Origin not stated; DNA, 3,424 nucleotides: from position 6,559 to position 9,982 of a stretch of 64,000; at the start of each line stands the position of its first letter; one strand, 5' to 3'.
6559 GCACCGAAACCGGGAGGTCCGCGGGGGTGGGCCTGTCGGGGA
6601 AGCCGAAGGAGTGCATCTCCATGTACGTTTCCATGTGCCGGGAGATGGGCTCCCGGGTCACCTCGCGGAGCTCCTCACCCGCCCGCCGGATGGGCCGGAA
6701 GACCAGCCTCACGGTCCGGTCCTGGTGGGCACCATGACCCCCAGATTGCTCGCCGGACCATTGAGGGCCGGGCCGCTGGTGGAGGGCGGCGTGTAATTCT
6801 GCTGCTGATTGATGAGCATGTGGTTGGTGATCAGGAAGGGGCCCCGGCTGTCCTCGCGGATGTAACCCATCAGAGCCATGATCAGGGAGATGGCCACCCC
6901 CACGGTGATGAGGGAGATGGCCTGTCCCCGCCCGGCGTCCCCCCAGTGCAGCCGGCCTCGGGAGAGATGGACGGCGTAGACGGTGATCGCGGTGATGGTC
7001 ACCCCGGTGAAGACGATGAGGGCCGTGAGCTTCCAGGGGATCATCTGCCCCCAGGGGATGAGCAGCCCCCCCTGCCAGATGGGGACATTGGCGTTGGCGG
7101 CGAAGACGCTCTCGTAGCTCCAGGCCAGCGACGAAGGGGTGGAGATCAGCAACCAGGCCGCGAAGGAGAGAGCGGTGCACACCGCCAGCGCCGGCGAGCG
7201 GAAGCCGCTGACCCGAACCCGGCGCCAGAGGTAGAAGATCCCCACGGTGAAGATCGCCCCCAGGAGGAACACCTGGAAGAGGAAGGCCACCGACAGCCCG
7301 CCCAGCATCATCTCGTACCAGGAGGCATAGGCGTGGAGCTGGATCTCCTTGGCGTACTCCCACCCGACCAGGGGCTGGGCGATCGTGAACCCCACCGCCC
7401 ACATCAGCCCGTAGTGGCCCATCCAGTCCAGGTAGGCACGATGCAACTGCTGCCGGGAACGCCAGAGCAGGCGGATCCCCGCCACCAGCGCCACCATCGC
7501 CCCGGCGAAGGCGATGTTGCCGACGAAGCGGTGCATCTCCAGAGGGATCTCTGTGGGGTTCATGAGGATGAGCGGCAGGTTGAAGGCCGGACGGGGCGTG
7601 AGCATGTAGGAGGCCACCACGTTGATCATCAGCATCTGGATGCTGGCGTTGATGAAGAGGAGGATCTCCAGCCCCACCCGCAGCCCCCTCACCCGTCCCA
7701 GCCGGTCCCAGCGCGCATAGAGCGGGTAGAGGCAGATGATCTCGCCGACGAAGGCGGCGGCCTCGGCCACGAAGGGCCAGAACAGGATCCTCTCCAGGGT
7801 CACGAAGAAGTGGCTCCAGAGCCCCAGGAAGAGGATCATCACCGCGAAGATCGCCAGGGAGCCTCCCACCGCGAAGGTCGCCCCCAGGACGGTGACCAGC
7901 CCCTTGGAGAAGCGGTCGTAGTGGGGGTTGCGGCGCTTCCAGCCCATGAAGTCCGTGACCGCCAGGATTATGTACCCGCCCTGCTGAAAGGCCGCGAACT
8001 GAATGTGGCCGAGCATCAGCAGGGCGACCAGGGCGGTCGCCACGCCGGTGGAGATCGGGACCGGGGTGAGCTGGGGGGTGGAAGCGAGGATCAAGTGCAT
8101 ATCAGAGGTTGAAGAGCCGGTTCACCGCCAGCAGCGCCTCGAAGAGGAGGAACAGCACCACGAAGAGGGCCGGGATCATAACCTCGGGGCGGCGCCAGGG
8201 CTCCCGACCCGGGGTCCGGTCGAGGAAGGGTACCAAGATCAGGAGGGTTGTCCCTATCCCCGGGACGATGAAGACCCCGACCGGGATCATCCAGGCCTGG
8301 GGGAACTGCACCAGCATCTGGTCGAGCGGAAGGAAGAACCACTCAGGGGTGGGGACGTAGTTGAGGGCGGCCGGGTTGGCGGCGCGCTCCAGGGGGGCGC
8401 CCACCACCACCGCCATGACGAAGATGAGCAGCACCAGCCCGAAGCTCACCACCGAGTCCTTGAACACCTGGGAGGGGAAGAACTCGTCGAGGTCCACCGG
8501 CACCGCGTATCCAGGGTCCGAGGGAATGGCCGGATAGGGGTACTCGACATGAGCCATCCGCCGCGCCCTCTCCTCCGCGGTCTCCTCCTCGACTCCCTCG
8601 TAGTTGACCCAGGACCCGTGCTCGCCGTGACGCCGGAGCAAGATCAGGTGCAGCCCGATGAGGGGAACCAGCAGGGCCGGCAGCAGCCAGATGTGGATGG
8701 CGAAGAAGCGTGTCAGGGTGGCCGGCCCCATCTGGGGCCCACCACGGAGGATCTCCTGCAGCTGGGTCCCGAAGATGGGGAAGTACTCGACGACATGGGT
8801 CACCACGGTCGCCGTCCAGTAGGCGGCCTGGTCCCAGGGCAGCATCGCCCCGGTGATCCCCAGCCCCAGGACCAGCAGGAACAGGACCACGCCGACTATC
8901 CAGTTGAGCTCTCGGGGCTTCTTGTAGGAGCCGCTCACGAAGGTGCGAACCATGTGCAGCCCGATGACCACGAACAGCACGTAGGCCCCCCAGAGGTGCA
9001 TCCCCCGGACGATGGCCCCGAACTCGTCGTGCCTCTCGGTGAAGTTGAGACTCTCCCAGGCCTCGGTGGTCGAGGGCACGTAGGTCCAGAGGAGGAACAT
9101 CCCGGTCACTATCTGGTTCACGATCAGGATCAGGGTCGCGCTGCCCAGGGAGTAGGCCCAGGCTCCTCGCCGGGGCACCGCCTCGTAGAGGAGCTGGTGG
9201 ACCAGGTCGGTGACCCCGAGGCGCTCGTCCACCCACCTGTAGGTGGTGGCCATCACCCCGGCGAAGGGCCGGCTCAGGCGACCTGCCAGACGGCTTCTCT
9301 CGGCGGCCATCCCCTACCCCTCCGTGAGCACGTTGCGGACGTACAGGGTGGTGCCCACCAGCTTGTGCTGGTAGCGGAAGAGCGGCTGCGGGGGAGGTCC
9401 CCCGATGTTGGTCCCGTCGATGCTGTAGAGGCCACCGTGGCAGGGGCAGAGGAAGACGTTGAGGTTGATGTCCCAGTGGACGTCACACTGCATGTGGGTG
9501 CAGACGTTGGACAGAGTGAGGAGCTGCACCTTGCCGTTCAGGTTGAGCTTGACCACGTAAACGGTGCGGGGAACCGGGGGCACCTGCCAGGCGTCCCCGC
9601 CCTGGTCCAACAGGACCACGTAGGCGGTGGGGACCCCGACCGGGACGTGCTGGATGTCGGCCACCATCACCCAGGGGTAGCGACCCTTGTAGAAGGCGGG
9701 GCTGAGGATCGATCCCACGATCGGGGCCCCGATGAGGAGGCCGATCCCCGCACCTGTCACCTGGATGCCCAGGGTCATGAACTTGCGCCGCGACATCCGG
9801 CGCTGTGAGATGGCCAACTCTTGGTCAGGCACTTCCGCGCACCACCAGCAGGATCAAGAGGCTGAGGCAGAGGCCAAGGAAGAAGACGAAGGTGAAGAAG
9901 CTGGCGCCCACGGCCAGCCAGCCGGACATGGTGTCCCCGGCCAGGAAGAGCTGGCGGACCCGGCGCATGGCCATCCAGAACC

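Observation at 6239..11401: Rieske/cytochrome b module sandwiched between two CydB-less CydA-family paralogs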

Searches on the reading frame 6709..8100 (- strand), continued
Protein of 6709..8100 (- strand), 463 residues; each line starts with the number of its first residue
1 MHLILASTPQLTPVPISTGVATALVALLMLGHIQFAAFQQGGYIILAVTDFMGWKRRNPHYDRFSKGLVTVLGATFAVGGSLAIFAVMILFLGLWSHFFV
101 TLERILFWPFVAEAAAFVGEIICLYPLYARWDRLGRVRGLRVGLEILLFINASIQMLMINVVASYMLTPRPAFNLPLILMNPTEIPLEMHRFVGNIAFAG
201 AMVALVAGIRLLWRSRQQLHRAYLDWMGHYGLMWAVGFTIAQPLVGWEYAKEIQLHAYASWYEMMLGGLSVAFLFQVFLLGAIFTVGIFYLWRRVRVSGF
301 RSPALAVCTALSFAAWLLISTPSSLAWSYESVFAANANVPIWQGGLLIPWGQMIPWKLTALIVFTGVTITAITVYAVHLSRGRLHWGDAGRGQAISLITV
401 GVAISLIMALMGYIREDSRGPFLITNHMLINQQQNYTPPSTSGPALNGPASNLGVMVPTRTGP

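Call 40: search_protein_families(library=pfam, proteins=[L069:884-1417:+, L069:1442-3616:+, L069:3632-4333:+, L069:4333-5658:+, L069:5645-6679:+, L069:6639-7943:+, L069:7953-9299:+, L069:9435-10076:+, L063:5966-6586:+, P0052], max_evalue=0.001)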
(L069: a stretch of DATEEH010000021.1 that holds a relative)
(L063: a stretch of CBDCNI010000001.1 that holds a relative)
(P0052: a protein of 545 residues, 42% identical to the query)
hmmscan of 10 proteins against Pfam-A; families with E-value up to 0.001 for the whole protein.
L069:884-1417:+ (177 aa): 3 families
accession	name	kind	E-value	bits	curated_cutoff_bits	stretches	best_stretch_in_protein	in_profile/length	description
PF14522.11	Cytochrome_C7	-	4.7e-11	42.8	24.8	2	121-177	1-67/67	Cytochrome c7 and related cytochrome c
PF02085.21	Cytochrom_CIII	-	2.7e-07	31.3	22.9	1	41-93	16-60/101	Class III cytochrome C family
PF14537.11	Cytochrom_c3_2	-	6.7e-07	30.1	25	0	58-91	6-38/79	Cytochrome c3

L069:1442-3616:+ (724 aa): 4 families
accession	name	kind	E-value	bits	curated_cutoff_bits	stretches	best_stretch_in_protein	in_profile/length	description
PF00384.28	Molybdopterin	-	1.3e-16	61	24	1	103-451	1-316/353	Molybdopterin oxidoreductase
PF04879.21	Molybdop_Fe4S4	-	2.7e-16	59.7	22.7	1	48-100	3-55/55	Molybdopterin oxidoreductase Fe4S4 domain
PF01568.27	Molydop_binding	-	8.1e-14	52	26.8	1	599-669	26-92/110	Molydopterin dinucleotide binding domain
PF10518.14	TAT_signal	-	0.00046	20.4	22.7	1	5-22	4-21/21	TAT (twin-arginine translocation) pathway signal sequence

L069:3632-4333:+ (233 aa): 9 families
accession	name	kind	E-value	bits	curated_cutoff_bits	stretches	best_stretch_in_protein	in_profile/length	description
PF12838.12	Fer4_7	-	4.7e-12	46.6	27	1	18-88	1-50/52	4Fe-4S dicluster domain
PF13247.11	Fer4_11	-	8.7e-12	45.6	26.2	1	66-125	2-63/100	4Fe-4S dicluster domain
PF13187.11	Fer4_9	-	3.8e-09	36.9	27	1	18-88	1-49/52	4Fe-4S dicluster domain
PF13183.11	Fer4_8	-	1.3e-08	35.6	27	1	16-88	2-66/68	4Fe-4S dicluster domain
PF13237.11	Fer4_10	-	1.3e-08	35.1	25.5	1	12-34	2-25/53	4Fe-4S dicluster domain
PF12797.12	Fer4_2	-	1.3e-06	28.4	24.5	1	10-31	1-22/22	4Fe-4S binding domain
PF12837.12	Fer4_6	-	4.8e-06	26.7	25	1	13-31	3-21/24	4Fe-4S binding domain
PF13534.11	Fer4_17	-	3.7e-05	24.6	22.2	0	105-156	1-49/61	4Fe-4S dicluster domain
PF00037.32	Fer4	-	0.00054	20.1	21.1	1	13-29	2-18/24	4Fe-4S binding domain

L069:4333-5658:+ (441 aa): 1 family
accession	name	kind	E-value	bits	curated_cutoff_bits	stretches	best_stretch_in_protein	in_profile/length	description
PF03916.19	NrfD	-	5.4e-23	82.5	25.8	1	57-382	2-307/313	Polysulphide reductase, NrfD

L069:5645-6679:+ (344 aa): 3 families
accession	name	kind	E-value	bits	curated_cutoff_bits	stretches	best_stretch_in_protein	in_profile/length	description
PF11821.13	ActD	-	4.7e-17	62.6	25.7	1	11-169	5-168/170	Alternative complex III, ActD subunit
PF13442.11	Cytochrome_CBB3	-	2.2e-14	53.9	27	1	248-327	3-68/68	Cytochrome C oxidase, cbb3-type, subunit III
PF00034.26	Cytochrom_C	-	3.6e-08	35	21.3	1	248-330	1-89/90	Cytochrome c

L069:6639-7943:+ (434 aa): 0 families

L069:7953-9299:+ (448 aa): 1 family
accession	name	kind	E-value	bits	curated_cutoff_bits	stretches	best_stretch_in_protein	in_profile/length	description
PF01654.22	Cyt_bd_oxida_I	-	3.1e-20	72.6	26.2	1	14-250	3-242/418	Cytochrome bd terminal oxidase subunit I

L069:9435-10076:+ (213 aa): 1 family
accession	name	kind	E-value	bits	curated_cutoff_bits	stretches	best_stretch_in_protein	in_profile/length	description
PF00691.25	OmpA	-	1e-18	67.9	27.2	1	111-204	1-96/98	OmpA family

L063:5966-6586:+ (207 aa): 1 family
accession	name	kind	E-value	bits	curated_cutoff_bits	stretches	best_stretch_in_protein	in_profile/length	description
PF00355.32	Rieske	-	4.4e-07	30.1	20.3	1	130-179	33-83/88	Rieske [2Fe-2S] domain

P0052 (545 aa): 3 families
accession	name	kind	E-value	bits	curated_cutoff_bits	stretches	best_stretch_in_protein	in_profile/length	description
PF01654.22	Cyt_bd_oxida_I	-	4e-17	62.3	26.2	1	26-257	3-237/418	Cytochrome bd terminal oxidase subunit I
PF00127.26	Copper-bind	-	9.5e-10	39.2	21.2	1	471-542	13-98/99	Copper binding proteins, plastocyanin/azurin family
PF13473.12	Cupredoxin_1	-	5.9e-06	26.7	27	1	470-542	30-104/104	Cupredoxin-like domain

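Call 46: predict_structure(alignment_id=A1)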
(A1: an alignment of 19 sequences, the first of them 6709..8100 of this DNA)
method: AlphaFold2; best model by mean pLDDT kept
length: 463 residues; sequences in the alignment: 19
mean_pLDDT: 76.5   pTM: 0.79
mean pLDDT of the five models: 76.5, 76.2, 76.1, 74.1, 72.6
residues with pLDDT >= 90: 185; 70-90: 119; 50-70: 80; < 50: 79
segments of 3 or more residues with pLDDT < 50: 1-11, 325-333, 338-353, 421-429, 431-433, 435-463
pLDDT, mean of each block of 10 residues (from residue 1): 43 61 70 87 95 92 94 90 76 67 78 91 93 90 93 86 65 62 76 94 96 82 94 95 79 65 63 84 96 93 94 89 53 48 43 62 92 95 89 96 92 69 48 43 35 32 31
secondary structure, 60 per line:
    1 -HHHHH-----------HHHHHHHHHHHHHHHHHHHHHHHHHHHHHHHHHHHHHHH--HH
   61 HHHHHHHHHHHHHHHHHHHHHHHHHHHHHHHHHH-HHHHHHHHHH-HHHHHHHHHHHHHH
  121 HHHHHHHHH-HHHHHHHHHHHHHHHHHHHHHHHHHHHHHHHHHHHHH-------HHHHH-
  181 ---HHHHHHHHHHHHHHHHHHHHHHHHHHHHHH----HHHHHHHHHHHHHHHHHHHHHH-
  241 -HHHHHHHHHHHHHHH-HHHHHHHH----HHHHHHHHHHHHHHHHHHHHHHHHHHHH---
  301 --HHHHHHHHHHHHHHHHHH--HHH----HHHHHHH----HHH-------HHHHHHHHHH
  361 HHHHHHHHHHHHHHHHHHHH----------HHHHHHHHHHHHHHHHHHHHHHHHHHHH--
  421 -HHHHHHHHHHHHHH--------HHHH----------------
elements in order: H2-6 H18-56 H59-94 H96-105 H107-129 H131-167 H175-179 H184-213 H218-239 H242-256 H258-265 H270-297 H303-320 H330-336 H351-380 H391-418 H422-435 H444-447

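Call 50: fold_search(model_id=the predicted structure, library=pdb)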
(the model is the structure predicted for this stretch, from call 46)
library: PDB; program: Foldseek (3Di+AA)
matches with E <= 10: 199; with E <= 0.001: 10
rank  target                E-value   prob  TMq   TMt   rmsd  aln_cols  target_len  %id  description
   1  7ose_A                5.0e-07  1.00  0.54  0.50  19.9       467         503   14  cytochrome bd-II type oxidase with bound aurachin D (released 2021-11-17)
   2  6rx4_A                1.4e-06  1.00  0.55  0.54  19.7       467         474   14  THE STRUCTURE OF BD OXIDASE FROM ESCHERICHIA COLI (released 2019-11-20)
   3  7oy2_C                1.5e-06  1.00  0.55  0.56  19.7       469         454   13  High resolution structure of cytochrome bd-II oxidase from E. coli (released 2021-12-15)
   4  9r2g_A                7.7e-06  1.00  0.49  0.59  13.6       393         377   18  Cytochrome bd II oxidase qOR-2 type from Mycobacterium smegmatis (released 2026-03-04)
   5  5doq_A                9.4e-06  1.00  0.48  0.52  19.4       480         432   17  The structure of bd oxidase from Geobacillus thermodenitrificans (released 2016-05-04)
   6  8b4o_A                1.3e-05  1.00  0.44  0.46  21.5       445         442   16  Cryo-EM structure of cytochrome bd oxidase from C. glutamicum (released 2022-12-28)
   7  6rko_A                8.4e-05  1.00  0.47  0.49  19.1       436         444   13  Cryo-EM structure of the E. coli cytochrome bd-I oxidase at 2.68 A resolution (released 2019-10-16)
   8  9fka_A                9.4e-05  1.00  0.46  0.46  21.4       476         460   14  Cryo-EM structure of the reduced cytochrome bd oxidase from M. tuberculosis (released 2025-02-12)
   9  7d5i_A                1.8e-04  1.00  0.43  0.45  26.9       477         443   16  Structure of Mycobacterium smegmatis bd complex in the apo-form. (released 2021-06-23)
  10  7nkz_A                4.0e-04  1.00  0.44  0.45  21.5       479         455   15  Cryo-EM structure of the cytochrome bd oxidase from M. tuberculosis at 2.5 A resolution (released 2021-09-22)
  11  7nkz_B                1.7e-02  1.00  0.36  0.48  21.1       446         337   10  Cryo-EM structure of the cytochrome bd oxidase from M. tuberculosis at 2.5 A resolution (released 2021-09-22)
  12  7oy2_B                4.4e-02  0.99  0.31  0.37  21.7       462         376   12  High resolution structure of cytochrome bd-II oxidase from E. coli (released 2021-12-15)
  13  9fka_B                5.1e-02  1.00  0.38  0.49  18.2       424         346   11  Cryo-EM structure of the reduced cytochrome bd oxidase from M. tuberculosis (released 2025-02-12)
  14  8bzy_A                1.7e-01  0.47  0.20  0.21  21.6       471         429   11  Structure of SLC40/ferroportin in complex with vamifeport and synthetic nanobody Sy3 in occluded conformation (released 2023-03-22)
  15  9r2g_D                1.9e-01  0.99  0.37  0.49  17.6       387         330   12  Cytochrome bd II oxidase qOR-2 type from Mycobacterium smegmatis (released 2026-03-04)
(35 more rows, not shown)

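Call 59: search_protein_representatives(protein=window:6709-8100:-)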
Query: 463 residues. Proteins with E-value up to 0.001 (for the whole library): 206; up to 1e-10: 90; up to 1e-30: 22. The best 150 are listed.
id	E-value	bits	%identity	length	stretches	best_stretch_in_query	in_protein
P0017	1.6e-230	782.5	76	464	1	3-463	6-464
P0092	8.7e-90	318.5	44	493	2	220-443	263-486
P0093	1.5e-83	297.9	42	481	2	6-221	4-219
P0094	2.3e-83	297.3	39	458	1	3-445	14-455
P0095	3.0e-73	264.0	43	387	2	199-446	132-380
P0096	1.5e-65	238.6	74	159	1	2-156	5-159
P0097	5.7e-63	230.1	37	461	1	25-459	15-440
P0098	3.5e-59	217.6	37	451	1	23-419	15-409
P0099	4.9e-51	190.8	39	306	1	19-285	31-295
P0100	5.6e-47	177.4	35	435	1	23-439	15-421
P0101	5.8e-41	157.6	32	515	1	26-445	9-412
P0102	8.7e-41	157.0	36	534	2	12-303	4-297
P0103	5.9e-40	154.2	43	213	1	26-235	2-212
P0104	2.2e-39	152.3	40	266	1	3-218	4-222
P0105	2.6e-39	152.1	80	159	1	336-422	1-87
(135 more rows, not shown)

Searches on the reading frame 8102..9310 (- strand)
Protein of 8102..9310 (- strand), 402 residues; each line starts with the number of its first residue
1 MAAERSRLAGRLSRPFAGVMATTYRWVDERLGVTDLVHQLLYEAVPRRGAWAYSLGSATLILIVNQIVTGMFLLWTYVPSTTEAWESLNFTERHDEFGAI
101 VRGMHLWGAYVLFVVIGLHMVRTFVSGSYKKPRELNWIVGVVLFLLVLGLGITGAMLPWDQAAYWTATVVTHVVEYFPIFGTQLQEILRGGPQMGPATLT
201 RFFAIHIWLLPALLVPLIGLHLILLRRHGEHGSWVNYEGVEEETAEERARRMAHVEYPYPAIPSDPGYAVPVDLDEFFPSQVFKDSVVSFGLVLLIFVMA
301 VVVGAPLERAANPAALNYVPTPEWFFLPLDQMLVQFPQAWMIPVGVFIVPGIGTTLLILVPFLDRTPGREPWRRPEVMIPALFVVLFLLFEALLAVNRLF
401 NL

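Call 3: search_protein_families(library=pfam, proteins=[window:8102-9310:-], max_evalue=1)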
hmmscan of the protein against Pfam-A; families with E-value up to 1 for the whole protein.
window:8102-9310:- (402 aa): 5 families
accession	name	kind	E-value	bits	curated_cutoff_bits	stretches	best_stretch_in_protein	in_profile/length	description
PF00033.24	Cytochrome_B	-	9.1e-47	159.8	27.2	1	51-228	12-188/189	Cytochrome b/b6/petB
PF13631.11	Cytochrom_B_N_2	-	2.4e-40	138.7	27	1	110-302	1-159/169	Cytochrome b(N-terminal)/b6/petB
PF14358.11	DUF4405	-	0.00014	22.8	26.7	1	58-120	5-62/66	Domain of unknown function (DUF4405)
PF00032.22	Cytochrom_B_C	-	0.0011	19.6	20.7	1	312-390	3-75/102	Cytochrome b(C-terminal)/b6/petD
PF13301.11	DUF4079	-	0.35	11.5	31.4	1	53-155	51-135/141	Protein of unknown function (DUF4079)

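Call 4: search_protein_families(library=ncbifam, proteins=[window:8102-9310:-], max_evalue=1)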
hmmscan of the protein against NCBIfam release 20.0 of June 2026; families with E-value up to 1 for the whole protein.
window:8102-9310:- (402 aa): 7 families
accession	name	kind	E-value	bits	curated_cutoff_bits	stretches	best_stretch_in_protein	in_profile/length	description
NF002990.0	PRK03735.1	subfamily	1.1e-65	221.5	325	1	21-232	3-221/223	cytochrome b6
NF040969.1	cytb_ExtP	equivalog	1.3e-59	201.5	290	1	48-230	20-202/205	selenite/tellurite reduction operon b-type cytochrome ExtP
NF050120.1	bc1_QcrB_actin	exception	3.7e-32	111.8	500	1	26-235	1-224/458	cytochrome bc1 complex cytochrome b subunit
NF041076.1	cyt_b_SoxC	equivalog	3.5e-26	92.2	740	2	26-230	4-200/542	proton pump complex cytochrome B SoxC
TIGR01156.1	cytb6_f_IV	equivalog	0.0002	21.2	127.05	1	249-395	19-150/160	cytochrome b6-f complex subunit IV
NF040970.1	memb_ExtQ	equivalog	0.017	15.3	150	1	290-375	16-97/134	selenite/tellurite reduction operon b-type cytochrome membrane protein ExtQ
NF007883.0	PRK10591.1-1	equivalog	0.64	10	173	1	342-394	7-61/95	hypothetical protein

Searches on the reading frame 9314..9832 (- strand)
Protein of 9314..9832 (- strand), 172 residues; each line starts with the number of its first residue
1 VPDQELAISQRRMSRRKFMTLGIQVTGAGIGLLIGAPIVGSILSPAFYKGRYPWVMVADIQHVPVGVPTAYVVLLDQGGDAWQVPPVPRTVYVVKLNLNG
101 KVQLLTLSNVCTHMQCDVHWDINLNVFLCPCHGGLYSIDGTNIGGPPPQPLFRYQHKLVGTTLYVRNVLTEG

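Call 3: search_protein_families(library=pfam, proteins=[window:9314-9832:-], max_evalue=1)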
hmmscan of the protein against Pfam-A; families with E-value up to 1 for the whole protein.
window:9314-9832:- (172 aa): 1 family
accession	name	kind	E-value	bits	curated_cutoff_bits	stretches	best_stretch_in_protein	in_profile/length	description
PF00355.32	Rieske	-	2.1e-07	31.2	20.3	1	81-154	25-87/88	Rieske [2Fe-2S] domain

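Call 4: search_protein_families(library=ncbifam, proteins=[window:9314-9832:-], max_evalue=1)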
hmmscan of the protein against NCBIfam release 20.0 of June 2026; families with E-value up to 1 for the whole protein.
window:9314-9832:- (172 aa): 6 families
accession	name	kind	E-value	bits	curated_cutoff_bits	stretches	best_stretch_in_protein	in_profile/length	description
NF010001.0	PRK13474.1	subfamily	1.2e-14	54.1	154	1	7-157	6-153/178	cytochrome b6-f complex iron-sulfur subunit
NF045928.1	Cytb6fFeSPetC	equivalog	1.7e-14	53.6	250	1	6-152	5-149/179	cytochrome b6-f complex iron-sulfur subunit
TIGR01416.1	Rieske_proteo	equivalog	4.7e-13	49.5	97.4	1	98-160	103-169/176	ubiquinol-cytochrome c reductase iron-sulfur subunit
TIGR02694.1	arsenite_ox_S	equivalog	3.9e-05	23.6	95.65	1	101-136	48-83/129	arsenate reductase (azurin) small subunit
NF050121.1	bc1_QcrA_actin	exception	0.0005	19.7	275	1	105-138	241-275/319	cytochrome bc1 complex Rieske iron-sulfur subunit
NF041174.1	SDX_Thmprot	equivalog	0.0072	16.5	170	1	99-147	31-80/109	sulredoxin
